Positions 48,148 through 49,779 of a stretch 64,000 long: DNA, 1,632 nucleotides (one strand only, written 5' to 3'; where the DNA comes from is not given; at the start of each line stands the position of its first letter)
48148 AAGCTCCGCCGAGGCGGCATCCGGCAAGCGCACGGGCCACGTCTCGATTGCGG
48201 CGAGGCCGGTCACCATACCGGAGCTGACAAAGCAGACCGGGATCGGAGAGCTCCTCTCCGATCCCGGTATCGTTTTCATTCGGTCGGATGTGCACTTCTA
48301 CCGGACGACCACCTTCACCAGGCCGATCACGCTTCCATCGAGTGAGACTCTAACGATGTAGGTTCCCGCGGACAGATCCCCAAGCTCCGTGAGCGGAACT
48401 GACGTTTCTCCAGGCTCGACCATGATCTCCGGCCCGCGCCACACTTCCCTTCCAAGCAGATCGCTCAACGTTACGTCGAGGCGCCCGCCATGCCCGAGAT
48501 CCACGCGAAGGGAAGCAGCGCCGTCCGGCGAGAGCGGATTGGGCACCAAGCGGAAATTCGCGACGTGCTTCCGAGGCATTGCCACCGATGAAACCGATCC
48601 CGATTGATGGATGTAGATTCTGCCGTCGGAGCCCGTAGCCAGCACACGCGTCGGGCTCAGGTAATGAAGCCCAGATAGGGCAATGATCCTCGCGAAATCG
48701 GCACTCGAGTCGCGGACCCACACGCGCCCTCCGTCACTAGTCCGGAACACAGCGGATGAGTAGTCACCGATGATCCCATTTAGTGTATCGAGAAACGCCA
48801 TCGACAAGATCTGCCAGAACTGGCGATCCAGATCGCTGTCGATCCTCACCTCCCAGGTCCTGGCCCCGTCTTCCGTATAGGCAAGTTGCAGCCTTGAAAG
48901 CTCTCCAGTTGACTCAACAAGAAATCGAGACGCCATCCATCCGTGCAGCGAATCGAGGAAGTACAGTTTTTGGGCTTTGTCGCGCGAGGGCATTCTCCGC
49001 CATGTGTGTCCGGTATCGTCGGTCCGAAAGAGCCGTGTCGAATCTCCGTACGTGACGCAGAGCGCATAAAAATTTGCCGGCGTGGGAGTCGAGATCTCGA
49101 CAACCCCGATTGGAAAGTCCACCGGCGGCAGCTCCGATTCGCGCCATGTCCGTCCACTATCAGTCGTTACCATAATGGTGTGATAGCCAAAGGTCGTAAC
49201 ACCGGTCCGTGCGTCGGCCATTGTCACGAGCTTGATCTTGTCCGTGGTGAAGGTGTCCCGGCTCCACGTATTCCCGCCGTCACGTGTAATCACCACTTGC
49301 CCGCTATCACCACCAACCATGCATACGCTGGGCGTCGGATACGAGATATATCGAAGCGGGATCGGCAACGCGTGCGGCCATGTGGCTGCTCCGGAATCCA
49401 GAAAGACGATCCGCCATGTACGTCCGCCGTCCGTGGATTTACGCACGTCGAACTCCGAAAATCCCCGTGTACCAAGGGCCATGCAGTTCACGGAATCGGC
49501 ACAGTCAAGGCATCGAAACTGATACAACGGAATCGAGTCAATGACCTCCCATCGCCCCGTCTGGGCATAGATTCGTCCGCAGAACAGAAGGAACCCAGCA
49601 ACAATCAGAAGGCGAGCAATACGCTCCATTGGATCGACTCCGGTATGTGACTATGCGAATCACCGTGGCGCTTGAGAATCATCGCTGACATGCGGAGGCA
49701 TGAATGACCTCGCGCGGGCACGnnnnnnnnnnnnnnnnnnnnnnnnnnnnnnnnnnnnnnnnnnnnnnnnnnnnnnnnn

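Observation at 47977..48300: Module boundaries marked by a conserved 73-bp repeat, a shared strong hairpin terminator and a transposase-like fragment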

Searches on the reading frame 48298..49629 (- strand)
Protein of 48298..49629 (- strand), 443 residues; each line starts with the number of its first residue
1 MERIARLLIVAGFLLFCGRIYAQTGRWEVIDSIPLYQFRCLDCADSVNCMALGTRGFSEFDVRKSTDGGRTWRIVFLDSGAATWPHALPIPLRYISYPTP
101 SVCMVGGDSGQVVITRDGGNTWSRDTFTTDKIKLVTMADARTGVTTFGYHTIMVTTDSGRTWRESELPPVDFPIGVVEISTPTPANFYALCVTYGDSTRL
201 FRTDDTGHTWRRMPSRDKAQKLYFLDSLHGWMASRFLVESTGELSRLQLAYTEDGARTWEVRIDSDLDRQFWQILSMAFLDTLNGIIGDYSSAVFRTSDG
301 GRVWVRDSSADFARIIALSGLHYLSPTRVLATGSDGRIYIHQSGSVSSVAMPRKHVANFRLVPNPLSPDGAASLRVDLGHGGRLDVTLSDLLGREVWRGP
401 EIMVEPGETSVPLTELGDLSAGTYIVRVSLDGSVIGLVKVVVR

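Call 10: search_protein_families(library=pfam, proteins=[window:48301-49629:-], max_evalue=1)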
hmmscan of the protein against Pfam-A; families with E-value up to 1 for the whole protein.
window:48301-49629:- (443 aa): 5 families
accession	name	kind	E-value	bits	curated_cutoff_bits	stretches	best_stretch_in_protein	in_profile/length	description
PF15902.12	Sortilin-Vps10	-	8.7e-09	35.1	33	2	192-272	39-121/446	Sortilin, neurotensin receptor 3,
PF14870.12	PSII_BNR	-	3.1e-08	33.7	27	2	248-306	39-96/303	Photosynthesis system II assembly factor YCF48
PF02012.26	BNR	-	1.2e-05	25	27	0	65-72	3-10/12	BNR/Asp-box repeat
PF24316.1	Tli3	-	0.00019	22.2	27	0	148-165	82-99/129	T6SS Tli3 immunity protein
PF04241.20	DUF423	-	0.14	12.8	25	1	3-23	50-70/86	Protein of unknown function (DUF423)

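Call 11: search_protein_families(library=ncbifam, proteins=[window:48301-49629:-], max_evalue=1)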
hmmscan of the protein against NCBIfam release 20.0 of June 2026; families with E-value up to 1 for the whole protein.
window:48301-49629:- (443 aa): 3 families
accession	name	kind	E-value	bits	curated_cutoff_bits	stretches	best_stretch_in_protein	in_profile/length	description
NF010237.0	PRK13684.1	equivalog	4.2e-11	42.5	326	3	222-306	51-123/334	photosynthesis system II assembly factor Ycf48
NF045728.1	glycosyl_F510_1955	equivalog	4.9e-10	39.1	175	2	63-224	75-224/246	F510_1955 family glycosylhydrolase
TIGR04183.1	Por_Secre_tail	domain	0.00049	20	23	1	363-442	3-71/72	T9SS type A sorting domain-containing protein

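Call 27: list_cluster_members(proteins=[P0001, window:48301-49629:-, window:49726-50682:-])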
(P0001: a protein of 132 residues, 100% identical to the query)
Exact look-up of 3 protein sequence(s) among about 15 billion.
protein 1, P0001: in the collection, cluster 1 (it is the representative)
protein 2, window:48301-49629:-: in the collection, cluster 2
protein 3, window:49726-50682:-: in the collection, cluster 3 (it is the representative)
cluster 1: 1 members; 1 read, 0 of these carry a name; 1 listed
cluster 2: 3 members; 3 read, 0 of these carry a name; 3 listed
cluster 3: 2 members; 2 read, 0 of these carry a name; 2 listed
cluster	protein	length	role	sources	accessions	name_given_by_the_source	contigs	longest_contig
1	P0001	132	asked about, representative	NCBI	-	-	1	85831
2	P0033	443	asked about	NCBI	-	-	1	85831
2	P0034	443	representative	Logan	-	-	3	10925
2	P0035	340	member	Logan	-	-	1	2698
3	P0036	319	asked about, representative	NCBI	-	-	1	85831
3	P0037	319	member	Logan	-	-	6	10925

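Call 28: find_encoding_contigs(protein=window:48298-49629:-, flank=10000, max_places=6)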
Protein window:48298-49629:- (443 aa): no gene with exactly this product is on record in the collection.

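Call 36: find_related_loci(query=window:48301-49629:-, collection=genome_contigs, flank=8000)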
Query window:48301-49629:- (443 aa) in genome_contigs; peptide patterns used: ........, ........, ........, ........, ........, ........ (x = any residue, [..] = any of these).
92 stretches matched a pattern, but none encodes a relative of the query by tblastn (E <= 1e-3).
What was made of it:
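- Tried and rejected: find_related_loci with A2 in genome_contigs: no relatives (call 36).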

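Call 38: find_homologous_proteins(query=A2, max_evalue=1e-20)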
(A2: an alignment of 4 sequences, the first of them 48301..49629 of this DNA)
Query A2 (4 sequences) (443 aa, profile of the alignment): 43 proteins with E <= 1e-20 among 8000 candidates.
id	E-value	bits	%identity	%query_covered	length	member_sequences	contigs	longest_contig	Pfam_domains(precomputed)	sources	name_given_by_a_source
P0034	2.6e-254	862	99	100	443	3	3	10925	PF14870.13,PF02012.27,PF15902.13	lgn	-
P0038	1.5e-252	856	55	97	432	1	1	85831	PF14870.13,PF02012.27,PF15902.13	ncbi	-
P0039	1.2e-251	853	70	100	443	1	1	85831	PF25852.1,PF14870.13,PF15902.13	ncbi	-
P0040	8.2e-48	181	29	100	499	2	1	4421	PF25852.1,PF14870.13,PF02012.27,PF15902.13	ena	-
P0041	8.9e-47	178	31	97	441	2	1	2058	PF14870.13,PF02012.27,PF15902.13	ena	-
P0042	9.4e-39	152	31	88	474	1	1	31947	PF14870.13,PF02012.27,PF15902.13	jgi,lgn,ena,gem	-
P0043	4.5e-37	146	26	88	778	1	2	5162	PF18962.8,PF14870.13,PF15902.13,PF13088.13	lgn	-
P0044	3.3e-34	137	26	99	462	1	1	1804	PF14870.13,PF15902.13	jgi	jgi:photosystem II stability/assembly factor-like uncharacterized protein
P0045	7.5e-34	135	22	91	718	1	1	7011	PF18962.8,PF25852.1,PF14870.13,PF02012.27,PF15902.13,PF13088.13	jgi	jgi:photosystem II stability/assembly factor-like uncharacterized protein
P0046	1.4e-33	135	28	88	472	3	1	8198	PF14870.13,PF02012.27,PF15902.13,PF13088.13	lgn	-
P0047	7.2e-32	129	29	68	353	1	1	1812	PF14870.13,PF02012.27,PF15902.13,PF13088.13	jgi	jgi:photosystem II stability/assembly factor-like uncharacterized protein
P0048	7.7e-32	129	23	88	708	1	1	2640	PF18962.8,PF14870.13,PF15902.13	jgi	jgi:photosystem II stability/assembly factor-like uncharacterized protein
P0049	9.4e-31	125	27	81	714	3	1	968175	PF18962.8,PF14870.13,PF02012.27,PF15902.13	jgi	jgi:photosystem II stability/assembly factor-like uncharacterized protein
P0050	1.3e-30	125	24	84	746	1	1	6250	PF14870.13,PF13860.13,PF02012.27,PF15902.13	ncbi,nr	ncbi:MAG: YCF48-related protein [candidate division KSB1 bacterium]|nr:YCF48-related protein [candid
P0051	3.4e-30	123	27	91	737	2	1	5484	PF18962.8,PF14870.13,PF15902.13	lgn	-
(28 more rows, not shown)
